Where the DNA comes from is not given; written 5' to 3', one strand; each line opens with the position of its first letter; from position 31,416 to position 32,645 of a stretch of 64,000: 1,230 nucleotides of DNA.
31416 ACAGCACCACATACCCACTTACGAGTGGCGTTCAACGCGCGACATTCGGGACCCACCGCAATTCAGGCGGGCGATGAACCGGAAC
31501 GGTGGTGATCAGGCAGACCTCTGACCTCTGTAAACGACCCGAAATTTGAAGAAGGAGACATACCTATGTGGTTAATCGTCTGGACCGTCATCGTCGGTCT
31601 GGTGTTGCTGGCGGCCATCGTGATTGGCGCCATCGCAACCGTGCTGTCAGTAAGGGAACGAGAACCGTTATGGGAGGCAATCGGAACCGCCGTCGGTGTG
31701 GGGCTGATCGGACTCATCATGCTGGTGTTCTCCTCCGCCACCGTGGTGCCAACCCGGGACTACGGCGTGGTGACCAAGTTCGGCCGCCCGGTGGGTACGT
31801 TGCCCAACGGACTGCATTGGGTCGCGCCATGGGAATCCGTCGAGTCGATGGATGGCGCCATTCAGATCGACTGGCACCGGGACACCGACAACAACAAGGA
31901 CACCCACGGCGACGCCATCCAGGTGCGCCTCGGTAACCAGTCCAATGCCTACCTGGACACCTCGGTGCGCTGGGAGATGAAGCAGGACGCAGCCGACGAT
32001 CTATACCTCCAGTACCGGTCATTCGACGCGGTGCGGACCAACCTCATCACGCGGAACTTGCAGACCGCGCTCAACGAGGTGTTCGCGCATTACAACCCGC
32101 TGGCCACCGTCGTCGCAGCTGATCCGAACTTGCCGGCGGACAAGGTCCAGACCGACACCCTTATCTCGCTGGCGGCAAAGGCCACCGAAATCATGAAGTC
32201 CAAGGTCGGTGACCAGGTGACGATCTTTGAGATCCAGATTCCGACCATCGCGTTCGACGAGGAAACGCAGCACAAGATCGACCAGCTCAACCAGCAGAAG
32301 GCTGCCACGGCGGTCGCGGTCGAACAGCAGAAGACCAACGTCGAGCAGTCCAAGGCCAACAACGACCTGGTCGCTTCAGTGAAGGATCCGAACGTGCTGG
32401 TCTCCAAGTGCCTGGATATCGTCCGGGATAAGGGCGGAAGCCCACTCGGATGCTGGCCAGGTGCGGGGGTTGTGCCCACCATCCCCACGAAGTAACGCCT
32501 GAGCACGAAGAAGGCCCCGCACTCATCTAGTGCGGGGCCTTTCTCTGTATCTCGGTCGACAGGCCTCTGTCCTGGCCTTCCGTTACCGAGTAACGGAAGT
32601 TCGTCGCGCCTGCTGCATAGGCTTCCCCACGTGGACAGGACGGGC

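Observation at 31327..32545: SPFH/band-7 membrane protein as a self-contained transcription unit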

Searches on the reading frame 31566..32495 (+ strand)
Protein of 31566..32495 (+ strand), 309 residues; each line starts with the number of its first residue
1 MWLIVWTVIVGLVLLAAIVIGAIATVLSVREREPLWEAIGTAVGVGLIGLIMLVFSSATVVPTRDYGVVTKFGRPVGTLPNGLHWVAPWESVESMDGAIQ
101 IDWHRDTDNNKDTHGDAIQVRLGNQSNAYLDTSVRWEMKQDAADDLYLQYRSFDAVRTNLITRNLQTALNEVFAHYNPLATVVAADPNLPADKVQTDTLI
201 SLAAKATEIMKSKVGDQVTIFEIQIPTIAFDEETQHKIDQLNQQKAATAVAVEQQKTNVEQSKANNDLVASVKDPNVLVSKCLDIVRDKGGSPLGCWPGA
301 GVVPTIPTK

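Call 3: search_protein_families(library=pfam, proteins=[window:31566-32495:+], max_evalue=1)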
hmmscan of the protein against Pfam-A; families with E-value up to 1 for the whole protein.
window:31566-32495:+ (309 aa): 5 families
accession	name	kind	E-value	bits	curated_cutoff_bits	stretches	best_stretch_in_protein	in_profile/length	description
PF01145.31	Band_7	-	1.9e-19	70.9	23.6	1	60-257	2-174/176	SPFH domain / Band 7 family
PF12709.12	Fungal_TACC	-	0.056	14.4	27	0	229-265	31-67/77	Fungal Transforming acidic coiled-coil (TACC) proteins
PF09880.14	DUF2107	-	0.18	12.4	27.5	1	10-57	3-47/73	Predicted membrane protein (DUF2107)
PF02361.21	CbiQ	-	0.37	10.8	25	1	5-59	23-74/216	Cobalt transport protein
PF23600.1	DUF7139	-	0.77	9.8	30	0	5-67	24-85/150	Domain of unknown function (DUF7139)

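Call 10: search_dna_similar(query=window:31566-32495:+, collection=phages, mode=protein, max_rows=40)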
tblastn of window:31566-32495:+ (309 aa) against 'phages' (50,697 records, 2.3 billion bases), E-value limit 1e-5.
Records with a match: 368; places in all: 368; records where one place covers at least 80% of the query: 357.
Best place of each record, by identity: 60-80% 203; <60% 165.
By first word of the organism name: Mycobacterium 257; Streptomyces 89; Gordonia 15; Rhodococcus 5; Mycolicibacterium 1; Kosakonia 1.
By host as written in the record: Mycobacterium smegmatis mc2 155 175; Streptomyces griseus ATCC 10137 42; Mycobacterium smegmatis mc#155 29; Streptomyces lividans JI 1326 25; Gordonia terrae 3612 14; Streptomyces viridochromogenes DSM40736 8; Mycobacterium sp. 7; Mycobacterium smegmatis mc2155 7; and 39 more.
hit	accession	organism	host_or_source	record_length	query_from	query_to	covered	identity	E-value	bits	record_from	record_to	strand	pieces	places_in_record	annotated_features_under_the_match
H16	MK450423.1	Mycobacterium phage Stubby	Mycobacterium smegmatis mc2 155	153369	41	307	86%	61.8%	5e-102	333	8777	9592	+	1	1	27: hypothetical protein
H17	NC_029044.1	Mycobacterium phage Breeniome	Mycobacterium smegmatis mc2 155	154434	41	307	86%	61.5%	9e-103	335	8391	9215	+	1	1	29: lipoprotein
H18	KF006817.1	Mycobacterium phage Breeniome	Mycobacterium smegmatis mc2 155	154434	41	307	86%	61.5%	9e-103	335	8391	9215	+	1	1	29: band-7-like membrane protein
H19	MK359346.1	Mycobacterium phage NoodleTree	Mycobacterium smegmatis mc2 155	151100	41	307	86%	61.4%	5e-103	336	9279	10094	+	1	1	28: hypothetical protein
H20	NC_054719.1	Mycobacterium phage NoodleTree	Mycobacterium smegmatis mc2 155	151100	41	307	86%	61.4%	5e-103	336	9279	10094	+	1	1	28: lipoprotein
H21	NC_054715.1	Mycobacterium phage Bigswole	Mycobacterium smegmatis mc2 155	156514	41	307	86%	61.4%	5e-103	336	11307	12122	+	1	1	lipoprotein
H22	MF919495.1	Mycobacterium phage Bigswole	Mycobacterium smegmatis mc2 155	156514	41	307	86%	61.4%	5e-103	336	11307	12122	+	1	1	band-7-like membrane protein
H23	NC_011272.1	Mycobacterium phage Rizal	-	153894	41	307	86%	61.4%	7e-103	335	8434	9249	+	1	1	27: lipoprotein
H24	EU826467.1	Mycobacterium phage Rizal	Mycobacterium sp.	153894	41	307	86%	61.4%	7e-103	335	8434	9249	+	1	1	27: hypothetical protein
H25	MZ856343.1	Mycobacterium phage EasyJones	Mycobacterium smegmatis mc#155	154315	41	307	86%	61.4%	7e-103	335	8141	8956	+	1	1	28: band-7-like membrane protein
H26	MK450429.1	Mycobacterium phage Bipolarisk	Mycobacterium smegmatis mc2 155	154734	41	307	86%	61.4%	7e-103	335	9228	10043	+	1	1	28: hypothetical protein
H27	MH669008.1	Mycobacterium phage Megamind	Mycobacterium smegmatis mc2 155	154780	41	307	86%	61.4%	7e-103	335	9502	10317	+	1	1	29: band-7-like membrane protein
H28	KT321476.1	Mycobacterium phage Zeenon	Mycobacterium smegmatis mc2 155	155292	41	307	86%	61.4%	7e-103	335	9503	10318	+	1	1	band-7-like membrane protein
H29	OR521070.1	Mycobacterium phage SrishMeg2525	Mycobacterium smegmatis mc#155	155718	41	307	86%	61.4%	7e-103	335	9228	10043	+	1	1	28: band-7-like membrane protein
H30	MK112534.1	Mycobacterium phage Burrough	Mycobacterium smegmatis mc#155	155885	41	307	86%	61.4%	7e-103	335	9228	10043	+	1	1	29: band-7-like membrane protein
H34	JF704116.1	Mycobacterium phage Drazdys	Mycobacterium smegmatis mc2 155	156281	41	307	86%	61.4%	1e-102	335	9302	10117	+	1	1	29: band-7-like membrane protein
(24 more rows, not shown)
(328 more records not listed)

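Call 14: find_encoding_contigs(protein=window:31566-32495:+, flank=10000, max_places=6)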
Protein window:31566-32495:+ (309 aa): 1 contig read that carries it; 1 place shown.
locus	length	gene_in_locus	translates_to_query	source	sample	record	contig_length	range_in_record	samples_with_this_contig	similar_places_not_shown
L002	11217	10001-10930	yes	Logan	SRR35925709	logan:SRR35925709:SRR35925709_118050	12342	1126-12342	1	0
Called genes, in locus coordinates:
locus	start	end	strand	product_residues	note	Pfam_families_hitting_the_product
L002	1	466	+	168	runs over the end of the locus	-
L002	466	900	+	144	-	-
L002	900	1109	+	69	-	-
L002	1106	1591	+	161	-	-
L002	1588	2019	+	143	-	-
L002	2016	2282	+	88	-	-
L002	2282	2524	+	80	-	-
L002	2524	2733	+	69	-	-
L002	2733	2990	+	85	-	-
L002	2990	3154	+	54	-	-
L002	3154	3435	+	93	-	-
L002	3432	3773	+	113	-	-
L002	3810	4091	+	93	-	-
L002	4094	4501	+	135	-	-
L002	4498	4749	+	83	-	-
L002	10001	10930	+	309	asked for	PF01145:Band_7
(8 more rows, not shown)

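Call 16: search_protein_families(library=phrogs, proteins=[window:31566-32495:+], max_evalue=0.001)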
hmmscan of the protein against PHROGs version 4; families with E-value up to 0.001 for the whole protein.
window:31566-32495:+ (309 aa): 1 family
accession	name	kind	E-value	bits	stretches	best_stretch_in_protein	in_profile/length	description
phrog_200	-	other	1.1e-51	177.1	1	6-304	44-349/379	lipoprotein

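Call 26: get_annotated_region(hit=H34, flank=3500)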
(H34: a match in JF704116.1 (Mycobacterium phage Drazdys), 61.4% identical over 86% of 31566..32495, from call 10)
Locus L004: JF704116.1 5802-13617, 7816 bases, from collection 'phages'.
description: Mycobacterium phage Drazdys, complete genome.
organism: Mycobacterium phage Drazdys (NCBI taxid 1034132)
taxonomy: Viruses; Duplodnaviria; Heunggongvirae; Uroviricota; Caudoviricetes; Ceeclamvirinae; Bixzunavirus; Bixzunavirus Bxz1
host: Mycobacterium smegmatis mc2 155; source: soil; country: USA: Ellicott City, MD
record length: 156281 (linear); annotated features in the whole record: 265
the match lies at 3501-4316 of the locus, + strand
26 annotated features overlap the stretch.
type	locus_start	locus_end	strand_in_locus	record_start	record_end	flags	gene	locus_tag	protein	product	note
CDS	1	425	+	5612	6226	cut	18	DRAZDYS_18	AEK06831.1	hypothetical protein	-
CDS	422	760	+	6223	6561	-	19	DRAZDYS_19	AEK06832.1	hypothetical protein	-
CDS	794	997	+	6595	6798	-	20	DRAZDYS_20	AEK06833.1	hypothetical protein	-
CDS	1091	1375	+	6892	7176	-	21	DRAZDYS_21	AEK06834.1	hypothetical protein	-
CDS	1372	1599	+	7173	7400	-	22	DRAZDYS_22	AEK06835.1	hypothetical protein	-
CDS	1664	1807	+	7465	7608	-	23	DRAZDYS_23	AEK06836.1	hypothetical protein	-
CDS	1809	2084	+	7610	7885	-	24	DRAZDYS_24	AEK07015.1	hypothetical protein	-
CDS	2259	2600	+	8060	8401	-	25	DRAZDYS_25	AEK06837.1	hypothetical protein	-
CDS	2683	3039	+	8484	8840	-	26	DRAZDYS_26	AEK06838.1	hypothetical protein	-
CDS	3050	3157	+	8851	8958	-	27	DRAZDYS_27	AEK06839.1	hypothetical protein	-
CDS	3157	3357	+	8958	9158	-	28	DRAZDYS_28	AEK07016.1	hypothetical protein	-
CDS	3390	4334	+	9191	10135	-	29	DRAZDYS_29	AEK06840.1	band-7-like membrane protein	band 7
CDS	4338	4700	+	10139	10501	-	30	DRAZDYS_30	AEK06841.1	hypothetical protein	-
CDS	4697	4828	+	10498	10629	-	31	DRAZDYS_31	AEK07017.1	hypothetical protein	-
CDS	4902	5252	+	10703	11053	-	32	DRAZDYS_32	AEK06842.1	hypothetical protein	-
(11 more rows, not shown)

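Call 27: search_dna_similar(query=window:31566-32495:+, collection=phages, mode=protein, max_rows=40, rows=spread)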
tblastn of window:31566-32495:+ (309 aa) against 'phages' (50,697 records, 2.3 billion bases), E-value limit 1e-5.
Records with a match: 368; places in all: 368; records where one place covers at least 80% of the query: 357.
Best place of each record, by identity: 60-80% 203; <60% 165.
By first word of the organism name: Mycobacterium 257; Streptomyces 89; Gordonia 15; Rhodococcus 5; Mycolicibacterium 1; Kosakonia 1.
By host as written in the record: Mycobacterium smegmatis mc2 155 175; Streptomyces griseus ATCC 10137 42; Mycobacterium smegmatis mc#155 29; Streptomyces lividans JI 1326 25; Gordonia terrae 3612 14; Streptomyces viridochromogenes DSM40736 8; Mycobacterium sp. 7; Mycobacterium smegmatis mc2155 7; and 39 more.
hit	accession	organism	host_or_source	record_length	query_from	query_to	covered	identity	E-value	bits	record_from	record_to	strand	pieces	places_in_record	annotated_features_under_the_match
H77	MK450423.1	Mycobacterium phage Stubby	Mycobacterium smegmatis mc2 155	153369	41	307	86%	61.8%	5e-102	333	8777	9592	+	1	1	27: hypothetical protein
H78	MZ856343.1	Mycobacterium phage EasyJones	Mycobacterium smegmatis mc#155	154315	41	307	86%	61.4%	7e-103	335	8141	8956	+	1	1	28: band-7-like membrane protein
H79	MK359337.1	Mycobacterium phage Flabslab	Mycobacterium smegmatis mc2 155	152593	41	307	86%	61.4%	1e-102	335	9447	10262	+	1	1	30: hypothetical protein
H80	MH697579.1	Mycobacterium phage Cane17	Mycobacterium smegmatis mc2 155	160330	41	307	86%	61.4%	1e-102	335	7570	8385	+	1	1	22: band-7-like membrane protein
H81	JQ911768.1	Mycobacterium phage Ava3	Mycobacterium smegmatis mc2 155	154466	41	307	86%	61.4%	3e-102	333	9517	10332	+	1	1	30: band-7-like membrane protein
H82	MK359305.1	Mycobacterium phage Teardrop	Mycobacterium smegmatis mc2 155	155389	41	307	86%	61.4%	3e-102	333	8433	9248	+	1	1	28: hypothetical protein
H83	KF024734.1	Mycobacterium phage Shrimp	Mycobacterium smegmatis mc2 155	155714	41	307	86%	61.4%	3e-102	333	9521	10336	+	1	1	29: band-7-like membrane protein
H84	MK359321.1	Mycobacterium phage Phusco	Mycobacterium smegmatis mc2 155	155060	41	307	86%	61.4%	3e-102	333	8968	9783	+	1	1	29: hypothetical protein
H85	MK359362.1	Mycobacterium phage Atlantean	Mycobacterium smegmatis mc2 155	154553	41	307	86%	61.4%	3e-102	333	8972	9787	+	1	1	29: hypothetical protein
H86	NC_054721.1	Mycobacterium phage Quasimodo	Mycobacterium smegmatis mc#155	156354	41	307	86%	61.4%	3e-102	333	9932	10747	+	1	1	29: lipoprotein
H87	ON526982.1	Mycobacterium phage Guwapp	Mycobacterium smegmatis mc2 155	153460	41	307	86%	61.4%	5e-102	333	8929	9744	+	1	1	29: band-7-like membrane protein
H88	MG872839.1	Mycobacterium phage LifeSavor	Mycobacterium smegmatis mc2 155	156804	41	307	86%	61.4%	5e-102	333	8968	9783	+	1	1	30: band-7-like membrane protein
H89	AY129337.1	Mycobacterium phage Bxz1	Mycobacterium sp.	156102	41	307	86%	61.4%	5e-102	333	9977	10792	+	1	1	29: hypothetical protein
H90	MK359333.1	Mycobacterium phage JustHall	Mycobacterium smegmatis mc2 155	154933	41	307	86%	61.4%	6e-102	332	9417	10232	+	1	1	28: hypothetical protein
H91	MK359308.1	Mycobacterium phage Shaqnato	Mycobacterium smegmatis mc2 155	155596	41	307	86%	61.0%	3e-102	333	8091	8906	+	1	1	25: hypothetical protein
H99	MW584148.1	Mycobacterium phage prophiGD25-1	Mycobacterium abscessus GD25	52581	38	309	88%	53.3%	3e-77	261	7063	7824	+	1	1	15: band-7-like membrane protein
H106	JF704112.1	Mycobacterium phage Send513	Mycobacterium smegmatis mc2 155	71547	43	306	85%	41.5%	1e-49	182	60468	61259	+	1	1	78: band-7-like membrane protein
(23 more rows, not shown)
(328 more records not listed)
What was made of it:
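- Closest known: Actinobacteriophage 'band-7-like membrane protein' family. Same: Full-length homology: 61% identity to Cluster C, 53% to M. abscessus prophages, 42-46% to Clusters M and R, Gordonia and Rhodococcus phages, and 25-29% to Streptomyces phages (calls 10, 27).
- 368 phage records carry homologues, mostly annotated 'band-7-like membrane protein' (calls 10, 27).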

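Call 28: get_annotated_region(hit=H99, flank=7000)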
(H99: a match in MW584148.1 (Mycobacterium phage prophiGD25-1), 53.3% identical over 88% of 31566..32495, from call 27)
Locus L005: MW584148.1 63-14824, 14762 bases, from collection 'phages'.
description: Mycobacterium phage prophiGD25-1, complete genome.
organism: Mycobacterium phage prophiGD25-1 (NCBI taxid 2813253)
taxonomy: Viruses; Duplodnaviria; Heunggongvirae; Uroviricota; Caudoviricetes
host: Mycobacterium abscessus GD25; source: -; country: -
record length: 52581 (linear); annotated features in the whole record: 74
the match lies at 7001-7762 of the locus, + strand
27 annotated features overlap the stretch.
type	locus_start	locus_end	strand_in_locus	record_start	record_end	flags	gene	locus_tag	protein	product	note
misc_feature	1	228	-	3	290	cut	-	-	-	-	immunity repressor; PROPHIGD57-1_1; The location of the phage attachment site (attP) within the immunity repressor ...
CDS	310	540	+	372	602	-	2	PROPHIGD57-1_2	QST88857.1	hypothetical protein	-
CDS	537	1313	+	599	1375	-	3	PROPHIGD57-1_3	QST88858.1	antirepressor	-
CDS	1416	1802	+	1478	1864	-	4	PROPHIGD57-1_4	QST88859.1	hypothetical protein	-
CDS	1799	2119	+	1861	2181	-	5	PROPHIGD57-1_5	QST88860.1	hypothetical protein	-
CDS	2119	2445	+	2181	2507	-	6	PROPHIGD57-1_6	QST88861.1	hypothetical protein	-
CDS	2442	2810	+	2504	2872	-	7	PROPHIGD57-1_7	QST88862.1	RNA binding protein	-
CDS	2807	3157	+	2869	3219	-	8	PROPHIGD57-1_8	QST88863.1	hypothetical protein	-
CDS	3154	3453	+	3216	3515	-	9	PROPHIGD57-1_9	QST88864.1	hypothetical protein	-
CDS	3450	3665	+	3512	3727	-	10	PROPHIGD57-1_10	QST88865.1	hypothetical protein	-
CDS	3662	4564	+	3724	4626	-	11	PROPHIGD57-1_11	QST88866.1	RecE-like exonuclease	-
CDS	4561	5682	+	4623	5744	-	12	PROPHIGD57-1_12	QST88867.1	RecT-like ssDNA binding protein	-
CDS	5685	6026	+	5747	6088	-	13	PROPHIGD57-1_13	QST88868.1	hypothetical protein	-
CDS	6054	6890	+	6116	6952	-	14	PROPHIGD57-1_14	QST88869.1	hypothetical protein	-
CDS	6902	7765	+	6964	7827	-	15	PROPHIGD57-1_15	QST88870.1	band-7-like membrane protein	-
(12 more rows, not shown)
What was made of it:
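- In prophiGD25-1 the gene lies in the lytic RecET/replication operon (call 28).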

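Call 29: get_annotated_region(hit=H106, flank=3000)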
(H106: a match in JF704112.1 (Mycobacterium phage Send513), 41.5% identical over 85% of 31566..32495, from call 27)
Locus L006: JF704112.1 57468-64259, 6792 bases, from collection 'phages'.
description: Mycobacterium phage Send513, complete sequence.
organism: Mycobacterium phage Send513 (NCBI taxid 1034146)
taxonomy: Viruses; Duplodnaviria; Heunggongvirae; Uroviricota; Caudoviricetes; Papyrusvirus; Papyrusvirus send513
host: Mycobacterium smegmatis mc2 155; source: soil; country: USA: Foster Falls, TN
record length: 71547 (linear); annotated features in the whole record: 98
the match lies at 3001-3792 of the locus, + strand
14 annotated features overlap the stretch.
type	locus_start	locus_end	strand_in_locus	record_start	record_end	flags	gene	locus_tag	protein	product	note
CDS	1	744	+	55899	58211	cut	74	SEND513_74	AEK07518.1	DnaE-like DNA polymerase III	gp74; DnaE-like DNA polymerase III (alpha)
CDS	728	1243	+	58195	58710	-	75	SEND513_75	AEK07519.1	hypothetical protein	gp75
CDS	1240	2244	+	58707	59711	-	76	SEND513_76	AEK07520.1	thimidylate synthase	gp76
CDS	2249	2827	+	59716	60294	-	77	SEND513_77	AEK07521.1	hypothetical protein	gp77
CDS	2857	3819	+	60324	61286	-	78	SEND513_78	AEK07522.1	band-7-like membrane protein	gp78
CDS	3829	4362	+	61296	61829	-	79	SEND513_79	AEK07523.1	hypothetical protein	gp79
CDS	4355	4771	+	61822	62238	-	80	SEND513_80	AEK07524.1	hypothetical protein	gp80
CDS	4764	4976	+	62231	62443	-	81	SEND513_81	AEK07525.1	hypothetical protein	gp81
CDS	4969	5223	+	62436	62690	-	82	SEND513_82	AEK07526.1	hypothetical protein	gp82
CDS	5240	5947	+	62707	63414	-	83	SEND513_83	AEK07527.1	hypothetical protein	gp83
CDS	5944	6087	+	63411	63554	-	84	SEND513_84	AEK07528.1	hypothetical protein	gp84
CDS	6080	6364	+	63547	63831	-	85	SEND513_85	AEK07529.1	hypothetical protein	gp85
CDS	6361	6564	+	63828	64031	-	86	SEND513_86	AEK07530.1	hypothetical protein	gp86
CDS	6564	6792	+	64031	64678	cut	87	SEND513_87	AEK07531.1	hypothetical protein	gp87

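Call 32: find_homologous_proteins(query=window:31566-32495:+, max_evalue=1e-10)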
Query window:31566-32495:+ (309 aa): 217 proteins with E <= 1e-10 among 5994 candidates; the best 120 are listed.
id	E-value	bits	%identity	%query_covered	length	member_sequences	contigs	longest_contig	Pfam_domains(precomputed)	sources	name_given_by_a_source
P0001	3.6e-201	685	100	100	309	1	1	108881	PF01145.32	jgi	jgi:regulator of protease activity HflC (stomatin/prohibitin superfamily)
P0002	5.8e-155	533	75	100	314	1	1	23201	PF01145.32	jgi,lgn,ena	-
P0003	8.9e-114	398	59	97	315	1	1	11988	PF01145.32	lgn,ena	-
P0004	5.0e-113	395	63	96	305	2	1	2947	PF01145.32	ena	-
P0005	6.0e-113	395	61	98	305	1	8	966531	PF01145.32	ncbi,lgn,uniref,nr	ncbi:SPFH domain-containing protein [Mycolicibacterium fortuitum]|uniref:SPFH domain-containing prot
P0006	4.8e-111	389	60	93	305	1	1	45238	PF01145.32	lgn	-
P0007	2.4e-108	380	62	91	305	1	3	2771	PF01145.32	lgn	-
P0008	3.4e-107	376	59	99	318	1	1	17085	PF01145.32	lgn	-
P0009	5.4e-107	376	58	98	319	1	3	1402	PF01145.32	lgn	-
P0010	8.5e-106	372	57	98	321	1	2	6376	PF01145.32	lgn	-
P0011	4.7e-105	369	58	93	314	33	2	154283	PF01145.32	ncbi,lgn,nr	ncbi:hypothetical protein SEA_CHARGIE21_28 [Mycobacterium phage Chargie21]|nr:hypothetical protein S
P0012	1.4e-104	368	58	98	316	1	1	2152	PF01145.32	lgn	-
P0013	6.0e-104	366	57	97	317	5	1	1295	PF01145.32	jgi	jgi:regulator of protease activity HflC (stomatin/prohibitin superfamily)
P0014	1.4e-103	364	64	77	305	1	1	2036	PF01145.32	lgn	-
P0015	1.9e-103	364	62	84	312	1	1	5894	PF01145.32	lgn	-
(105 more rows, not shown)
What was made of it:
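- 31566..32495 (+): SPFH/band-7-like membrane protein, 309 aa. It has TM1 (residues 2-27), TM2 (about 37-59), an SPFH domain (60-257), a long helix (232-272) and an invariant C-terminal C282...C296-W-P motif. An identical protein occurs on a 108,881-bp JGI contig and in a Logan assembly (calls 14, 32).
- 217 homologues at E<=1e-10; the named ones come from phages and from genomes of Mycobacteroides, Mycolicibacterium, Mycobacterium and Gordonia (call 32). Homologues are common in Mycobacteroides abscessus prophages (calls 27, 28, 32).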

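Call 33: find_encoding_contigs(protein=P0002, flank=10000, max_places=4)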
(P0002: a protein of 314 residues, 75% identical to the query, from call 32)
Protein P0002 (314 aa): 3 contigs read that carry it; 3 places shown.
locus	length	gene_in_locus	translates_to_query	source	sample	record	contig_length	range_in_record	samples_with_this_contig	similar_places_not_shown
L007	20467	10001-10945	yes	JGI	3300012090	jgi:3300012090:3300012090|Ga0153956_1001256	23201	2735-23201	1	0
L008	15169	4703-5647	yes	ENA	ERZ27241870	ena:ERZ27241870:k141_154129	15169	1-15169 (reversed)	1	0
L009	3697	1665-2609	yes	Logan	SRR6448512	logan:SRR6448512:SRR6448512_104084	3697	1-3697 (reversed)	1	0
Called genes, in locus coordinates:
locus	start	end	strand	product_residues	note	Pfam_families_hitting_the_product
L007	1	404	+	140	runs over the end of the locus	-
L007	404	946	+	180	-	PF07799:DUF1643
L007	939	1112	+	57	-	-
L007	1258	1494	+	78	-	-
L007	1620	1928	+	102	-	PF12844:HTH_19 (weak)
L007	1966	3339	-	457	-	PF09481:CRISPR_Cse1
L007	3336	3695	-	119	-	-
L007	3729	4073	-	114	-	-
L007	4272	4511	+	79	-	PF12728:HTH_17 (weak)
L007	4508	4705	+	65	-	-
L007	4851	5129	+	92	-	-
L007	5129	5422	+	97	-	-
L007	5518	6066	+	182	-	PF02195:ParB_N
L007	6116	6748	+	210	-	PF01555:N6_N4_Mtase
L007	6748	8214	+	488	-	PF03237:Terminase_6N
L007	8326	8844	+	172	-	-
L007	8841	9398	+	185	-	PF10544:T5orf172, PF13455:MUG113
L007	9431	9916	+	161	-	-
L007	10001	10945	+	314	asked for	PF01145:Band_7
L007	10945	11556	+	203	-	-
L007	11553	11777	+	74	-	-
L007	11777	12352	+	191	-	-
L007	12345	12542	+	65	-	-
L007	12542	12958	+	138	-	-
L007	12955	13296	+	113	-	-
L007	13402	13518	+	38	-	-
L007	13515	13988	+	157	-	-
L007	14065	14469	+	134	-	PF07098:DUF1360 (weak)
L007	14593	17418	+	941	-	-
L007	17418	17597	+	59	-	-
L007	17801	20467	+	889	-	?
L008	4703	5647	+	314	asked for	PF01145:Band_7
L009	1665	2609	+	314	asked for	PF01145:Band_7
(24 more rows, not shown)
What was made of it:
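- On Moron (independent transcription unit inserted in a phage operon): The whole island is the insert, and relative L007 has the SPFH gene at the same place (call 33).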

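Call 34: find_encoding_contigs(protein=P0005, flank=8000, max_places=3)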
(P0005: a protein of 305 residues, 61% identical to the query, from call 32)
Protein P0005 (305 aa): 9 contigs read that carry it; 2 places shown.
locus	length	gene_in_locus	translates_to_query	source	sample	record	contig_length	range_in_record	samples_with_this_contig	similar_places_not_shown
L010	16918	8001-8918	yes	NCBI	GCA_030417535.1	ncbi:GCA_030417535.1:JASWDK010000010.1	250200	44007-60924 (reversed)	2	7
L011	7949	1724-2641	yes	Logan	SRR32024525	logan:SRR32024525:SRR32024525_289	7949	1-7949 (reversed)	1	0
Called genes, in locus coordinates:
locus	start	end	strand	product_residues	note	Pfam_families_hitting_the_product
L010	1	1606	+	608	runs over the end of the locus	PF13443:HTH_26 (faint)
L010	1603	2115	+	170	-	PF22014:DUF6932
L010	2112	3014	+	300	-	-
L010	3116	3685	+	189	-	-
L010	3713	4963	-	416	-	PF14659:Phage_int_SAM_3, PF00589:Phage_integrase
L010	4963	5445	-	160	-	-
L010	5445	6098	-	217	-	-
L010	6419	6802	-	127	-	-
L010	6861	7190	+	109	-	PF05305:DUF732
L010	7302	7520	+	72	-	-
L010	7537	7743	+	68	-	-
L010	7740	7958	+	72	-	-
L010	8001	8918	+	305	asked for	PF01145:Band_7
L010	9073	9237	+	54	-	-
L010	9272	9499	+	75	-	-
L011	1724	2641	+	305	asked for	PF01145:Band_7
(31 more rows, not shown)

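Call 42: search_solved_structures(query=window:31566-32495:+, max_evalue=0.01, show_alignments=1)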
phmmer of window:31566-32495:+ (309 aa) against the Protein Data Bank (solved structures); distinct sequences matched with E-value up to 0.01: 0.
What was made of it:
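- Tried and rejected: Solved structures and curated families. phmmer against PDB gave nothing (call 42).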

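Call 44: search_protein_families(library=ncbifam, proteins=[window:31566-32495:+], max_evalue=0.01)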
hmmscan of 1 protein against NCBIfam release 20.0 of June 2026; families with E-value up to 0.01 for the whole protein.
window:31566-32495:+ (309 aa): 0 families
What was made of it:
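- On HflK/HflC: NCBIfam returned no family at E<=0.01 (call 44).
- NCBIfam gives no HflK/HflC hit, or any other (call 44).
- Tried and rejected: NCBIfam gave nothing (call 44).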
